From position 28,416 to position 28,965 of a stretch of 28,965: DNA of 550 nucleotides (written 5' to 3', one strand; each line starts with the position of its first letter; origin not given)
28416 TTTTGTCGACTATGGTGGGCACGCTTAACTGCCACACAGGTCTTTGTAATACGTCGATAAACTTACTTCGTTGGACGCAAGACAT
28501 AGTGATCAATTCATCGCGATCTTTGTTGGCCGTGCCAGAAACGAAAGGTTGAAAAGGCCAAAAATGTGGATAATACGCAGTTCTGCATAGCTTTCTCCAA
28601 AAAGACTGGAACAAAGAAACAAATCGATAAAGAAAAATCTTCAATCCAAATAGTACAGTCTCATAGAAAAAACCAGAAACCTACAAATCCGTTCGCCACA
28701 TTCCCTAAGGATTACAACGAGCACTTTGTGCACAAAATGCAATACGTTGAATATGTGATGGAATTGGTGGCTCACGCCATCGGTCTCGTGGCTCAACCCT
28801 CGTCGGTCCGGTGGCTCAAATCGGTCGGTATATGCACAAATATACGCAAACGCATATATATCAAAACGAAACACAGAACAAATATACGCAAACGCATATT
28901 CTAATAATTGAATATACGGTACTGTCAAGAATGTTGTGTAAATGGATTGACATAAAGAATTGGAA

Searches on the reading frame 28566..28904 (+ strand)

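Call 71: search_protein_families(library=pfam, proteins=[window:28566-28904:+], max_evalue=0.1)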
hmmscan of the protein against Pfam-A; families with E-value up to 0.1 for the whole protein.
window:28566-28904:+ (112 aa): 1 family
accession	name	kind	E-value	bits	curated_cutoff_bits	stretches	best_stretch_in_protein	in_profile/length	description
PF14583.12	Pectate_lyase22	-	0.097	11.8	30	0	2-45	317-360/386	Oligogalacturonate lyase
